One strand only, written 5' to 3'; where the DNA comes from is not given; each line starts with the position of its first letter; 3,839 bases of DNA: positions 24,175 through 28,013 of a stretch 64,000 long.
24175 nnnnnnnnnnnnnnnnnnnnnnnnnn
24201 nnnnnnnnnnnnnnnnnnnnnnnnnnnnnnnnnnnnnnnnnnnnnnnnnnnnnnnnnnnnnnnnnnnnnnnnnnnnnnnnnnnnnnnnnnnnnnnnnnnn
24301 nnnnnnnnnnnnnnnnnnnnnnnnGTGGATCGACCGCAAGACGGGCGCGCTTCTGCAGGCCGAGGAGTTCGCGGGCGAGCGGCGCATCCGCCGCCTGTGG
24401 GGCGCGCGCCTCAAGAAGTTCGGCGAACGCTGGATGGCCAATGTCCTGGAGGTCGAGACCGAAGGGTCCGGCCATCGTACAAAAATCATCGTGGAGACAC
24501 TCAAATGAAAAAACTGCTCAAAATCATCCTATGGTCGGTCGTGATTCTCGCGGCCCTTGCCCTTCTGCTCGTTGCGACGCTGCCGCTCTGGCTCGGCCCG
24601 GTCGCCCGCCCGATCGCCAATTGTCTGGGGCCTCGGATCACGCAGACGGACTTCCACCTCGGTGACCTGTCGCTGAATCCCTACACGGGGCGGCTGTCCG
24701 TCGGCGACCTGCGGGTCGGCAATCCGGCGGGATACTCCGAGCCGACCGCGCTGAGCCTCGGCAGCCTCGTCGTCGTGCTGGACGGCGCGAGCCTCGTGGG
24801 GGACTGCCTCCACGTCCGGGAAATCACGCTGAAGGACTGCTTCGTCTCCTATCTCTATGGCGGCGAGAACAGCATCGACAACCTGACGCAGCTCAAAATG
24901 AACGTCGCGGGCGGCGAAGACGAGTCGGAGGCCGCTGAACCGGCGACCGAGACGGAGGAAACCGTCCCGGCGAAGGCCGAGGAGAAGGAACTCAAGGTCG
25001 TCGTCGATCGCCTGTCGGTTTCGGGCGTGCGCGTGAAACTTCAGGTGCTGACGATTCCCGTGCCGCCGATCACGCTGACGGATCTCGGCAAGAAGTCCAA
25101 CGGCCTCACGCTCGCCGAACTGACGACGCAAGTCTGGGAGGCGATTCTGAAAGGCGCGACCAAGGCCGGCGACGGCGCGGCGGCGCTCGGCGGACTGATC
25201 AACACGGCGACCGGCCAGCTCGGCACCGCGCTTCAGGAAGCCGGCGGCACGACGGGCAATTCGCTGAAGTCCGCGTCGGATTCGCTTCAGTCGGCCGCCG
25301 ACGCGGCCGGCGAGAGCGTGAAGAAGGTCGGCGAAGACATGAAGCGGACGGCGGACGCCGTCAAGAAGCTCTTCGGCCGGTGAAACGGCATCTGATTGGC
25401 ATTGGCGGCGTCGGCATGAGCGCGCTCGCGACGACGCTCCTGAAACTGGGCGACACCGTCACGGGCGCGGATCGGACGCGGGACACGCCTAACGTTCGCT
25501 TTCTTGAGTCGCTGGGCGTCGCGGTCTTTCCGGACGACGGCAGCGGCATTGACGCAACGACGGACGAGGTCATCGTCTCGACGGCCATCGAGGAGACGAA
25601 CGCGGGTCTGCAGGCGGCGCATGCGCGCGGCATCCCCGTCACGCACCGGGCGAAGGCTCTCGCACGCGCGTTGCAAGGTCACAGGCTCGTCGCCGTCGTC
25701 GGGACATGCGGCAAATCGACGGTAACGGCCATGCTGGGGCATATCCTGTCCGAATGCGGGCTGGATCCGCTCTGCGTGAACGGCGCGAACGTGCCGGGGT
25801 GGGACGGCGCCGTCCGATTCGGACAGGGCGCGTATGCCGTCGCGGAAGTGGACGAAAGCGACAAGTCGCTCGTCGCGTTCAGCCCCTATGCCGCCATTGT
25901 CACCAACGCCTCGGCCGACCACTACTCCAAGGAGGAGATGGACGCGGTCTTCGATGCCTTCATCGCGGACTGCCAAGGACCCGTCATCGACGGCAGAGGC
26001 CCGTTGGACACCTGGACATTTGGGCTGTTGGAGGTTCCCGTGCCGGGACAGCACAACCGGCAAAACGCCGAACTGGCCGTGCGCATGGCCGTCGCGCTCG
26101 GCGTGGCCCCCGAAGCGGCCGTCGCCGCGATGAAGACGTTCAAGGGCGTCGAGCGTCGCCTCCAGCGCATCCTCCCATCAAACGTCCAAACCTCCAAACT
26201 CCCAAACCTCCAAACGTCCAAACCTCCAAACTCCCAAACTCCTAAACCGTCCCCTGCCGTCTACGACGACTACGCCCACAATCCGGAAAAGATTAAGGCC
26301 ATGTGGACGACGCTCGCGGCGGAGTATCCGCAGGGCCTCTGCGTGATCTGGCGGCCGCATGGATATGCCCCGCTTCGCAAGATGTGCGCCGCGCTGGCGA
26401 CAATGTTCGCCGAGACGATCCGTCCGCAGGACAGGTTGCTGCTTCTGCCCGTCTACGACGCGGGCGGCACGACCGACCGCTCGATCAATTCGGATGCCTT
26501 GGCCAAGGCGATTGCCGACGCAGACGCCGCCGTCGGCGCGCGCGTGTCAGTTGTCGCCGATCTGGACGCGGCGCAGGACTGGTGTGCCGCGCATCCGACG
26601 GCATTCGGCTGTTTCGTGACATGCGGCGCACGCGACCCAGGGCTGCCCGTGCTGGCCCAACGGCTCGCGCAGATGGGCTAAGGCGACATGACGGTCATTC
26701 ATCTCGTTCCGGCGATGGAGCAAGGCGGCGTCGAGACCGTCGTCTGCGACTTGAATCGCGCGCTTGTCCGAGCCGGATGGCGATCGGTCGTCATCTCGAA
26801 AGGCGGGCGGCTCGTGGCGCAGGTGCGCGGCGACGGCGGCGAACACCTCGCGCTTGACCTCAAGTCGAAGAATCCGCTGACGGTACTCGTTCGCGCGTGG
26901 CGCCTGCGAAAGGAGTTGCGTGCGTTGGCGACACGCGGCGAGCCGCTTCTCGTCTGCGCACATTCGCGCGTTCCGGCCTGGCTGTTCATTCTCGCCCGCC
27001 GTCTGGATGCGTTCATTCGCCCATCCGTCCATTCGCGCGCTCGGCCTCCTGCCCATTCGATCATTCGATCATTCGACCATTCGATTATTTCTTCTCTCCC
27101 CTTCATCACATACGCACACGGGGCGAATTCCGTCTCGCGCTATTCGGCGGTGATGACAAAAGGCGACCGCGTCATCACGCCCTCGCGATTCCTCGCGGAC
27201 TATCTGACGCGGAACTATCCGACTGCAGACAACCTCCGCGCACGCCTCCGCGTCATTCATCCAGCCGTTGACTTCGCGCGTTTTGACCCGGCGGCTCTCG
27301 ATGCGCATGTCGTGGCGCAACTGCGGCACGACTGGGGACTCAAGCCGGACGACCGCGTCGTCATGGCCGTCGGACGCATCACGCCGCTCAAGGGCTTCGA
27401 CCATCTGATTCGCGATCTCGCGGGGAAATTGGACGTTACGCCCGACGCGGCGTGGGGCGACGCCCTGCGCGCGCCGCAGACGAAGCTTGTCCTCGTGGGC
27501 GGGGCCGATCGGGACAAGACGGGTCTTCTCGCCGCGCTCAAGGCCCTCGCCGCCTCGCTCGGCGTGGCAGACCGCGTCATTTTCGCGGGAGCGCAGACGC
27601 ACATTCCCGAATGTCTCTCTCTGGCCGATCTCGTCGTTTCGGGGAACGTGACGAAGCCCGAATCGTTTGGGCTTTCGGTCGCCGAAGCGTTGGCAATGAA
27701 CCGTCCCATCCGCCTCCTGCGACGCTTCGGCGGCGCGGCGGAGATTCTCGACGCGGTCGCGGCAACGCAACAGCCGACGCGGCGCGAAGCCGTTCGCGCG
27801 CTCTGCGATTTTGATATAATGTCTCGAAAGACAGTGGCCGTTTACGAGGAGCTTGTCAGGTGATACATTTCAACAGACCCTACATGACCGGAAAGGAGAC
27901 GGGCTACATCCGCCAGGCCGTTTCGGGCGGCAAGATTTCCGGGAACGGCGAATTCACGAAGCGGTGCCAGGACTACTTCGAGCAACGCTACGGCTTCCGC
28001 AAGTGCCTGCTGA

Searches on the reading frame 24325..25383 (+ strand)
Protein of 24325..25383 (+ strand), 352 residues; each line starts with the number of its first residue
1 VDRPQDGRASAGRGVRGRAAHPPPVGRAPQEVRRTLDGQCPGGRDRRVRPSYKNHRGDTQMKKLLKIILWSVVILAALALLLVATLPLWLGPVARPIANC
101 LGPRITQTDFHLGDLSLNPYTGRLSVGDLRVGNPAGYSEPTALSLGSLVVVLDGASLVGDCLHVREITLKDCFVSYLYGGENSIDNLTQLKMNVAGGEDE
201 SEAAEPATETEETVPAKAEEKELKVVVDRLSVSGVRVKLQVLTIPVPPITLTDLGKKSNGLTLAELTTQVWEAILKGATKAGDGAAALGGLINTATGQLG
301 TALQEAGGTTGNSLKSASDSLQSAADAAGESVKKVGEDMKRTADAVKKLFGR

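Call 5: search_protein_families(library=pfam, proteins=[window:24325-25383:+])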
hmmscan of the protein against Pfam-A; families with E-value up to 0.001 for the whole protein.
window:24325-25383:+ (352 aa): 1 family
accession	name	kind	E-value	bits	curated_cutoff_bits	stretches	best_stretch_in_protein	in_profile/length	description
PF05359.17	DUF748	-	2e-12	46.4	50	1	59-240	9-167/1037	Domain of Unknown Function (DUF748)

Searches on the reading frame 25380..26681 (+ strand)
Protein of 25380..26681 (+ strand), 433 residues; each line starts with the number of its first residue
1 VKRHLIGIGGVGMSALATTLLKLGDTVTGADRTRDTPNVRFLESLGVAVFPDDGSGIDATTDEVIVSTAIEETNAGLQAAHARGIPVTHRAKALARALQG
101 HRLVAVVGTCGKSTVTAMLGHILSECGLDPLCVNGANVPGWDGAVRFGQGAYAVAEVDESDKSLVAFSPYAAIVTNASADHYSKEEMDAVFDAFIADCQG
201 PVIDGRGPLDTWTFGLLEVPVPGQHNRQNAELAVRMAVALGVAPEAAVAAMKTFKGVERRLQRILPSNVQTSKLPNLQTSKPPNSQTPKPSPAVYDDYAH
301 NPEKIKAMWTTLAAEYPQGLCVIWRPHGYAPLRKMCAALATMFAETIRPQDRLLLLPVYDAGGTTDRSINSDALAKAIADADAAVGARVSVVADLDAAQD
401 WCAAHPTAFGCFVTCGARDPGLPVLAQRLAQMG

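Call 5: search_protein_families(library=pfam, proteins=[window:25380-26681:+])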
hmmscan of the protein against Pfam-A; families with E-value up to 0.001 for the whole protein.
window:25380-26681:+ (433 aa): 3 families
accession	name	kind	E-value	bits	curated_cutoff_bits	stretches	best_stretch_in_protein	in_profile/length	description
PF01225.30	Mur_ligase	-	2e-17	63.8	21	1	4-100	3-93/95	Mur ligase family, catalytic domain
PF02875.26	Mur_ligase_C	-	3.1e-10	41.4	28.4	1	292-405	11-114/127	Mur ligase, glutamate ligase domain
PF08245.18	Mur_ligase_M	-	1.8e-05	25.2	24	0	106-183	1-94/200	Mur ligase middle domain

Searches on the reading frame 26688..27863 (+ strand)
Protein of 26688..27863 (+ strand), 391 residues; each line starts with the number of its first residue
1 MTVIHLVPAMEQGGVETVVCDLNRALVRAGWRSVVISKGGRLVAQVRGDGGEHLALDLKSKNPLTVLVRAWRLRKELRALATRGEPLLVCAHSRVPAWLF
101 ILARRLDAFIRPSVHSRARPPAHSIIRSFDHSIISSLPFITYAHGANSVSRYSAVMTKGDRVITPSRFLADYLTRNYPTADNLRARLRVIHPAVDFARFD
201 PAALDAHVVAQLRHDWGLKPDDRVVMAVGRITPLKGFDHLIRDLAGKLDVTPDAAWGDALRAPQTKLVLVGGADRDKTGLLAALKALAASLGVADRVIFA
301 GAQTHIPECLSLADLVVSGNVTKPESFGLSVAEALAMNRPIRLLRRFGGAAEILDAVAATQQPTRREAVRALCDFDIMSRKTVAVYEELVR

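Call 5: search_protein_families(library=pfam, proteins=[window:26688-27863:+])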
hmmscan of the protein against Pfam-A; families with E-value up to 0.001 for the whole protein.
window:26688-27863:+ (391 aa): 5 families
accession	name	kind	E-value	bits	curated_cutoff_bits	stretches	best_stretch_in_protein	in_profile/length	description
PF00534.26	Glycos_transf_1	-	2.8e-15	56.7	26.4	1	212-354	5-131/172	Glycosyl transferases group 1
PF13439.12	Glyco_transf_4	-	5.2e-15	56.3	28.5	1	13-198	2-170/170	Glycosyltransferase Family 4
PF13692.12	Glyco_trans_1_4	-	2.8e-13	50.8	27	1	223-354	2-115/142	Glycosyl transferases group 1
PF13579.12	Glyco_trans_4_4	-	5.4e-08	33.8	29.7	1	13-183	1-152/158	Glycosyl transferase 4-like domain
PF20706.3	GT4-conflict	-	4.8e-05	22.9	26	1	193-365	171-330/385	Family 4 Glycosyltransferase in conflict systems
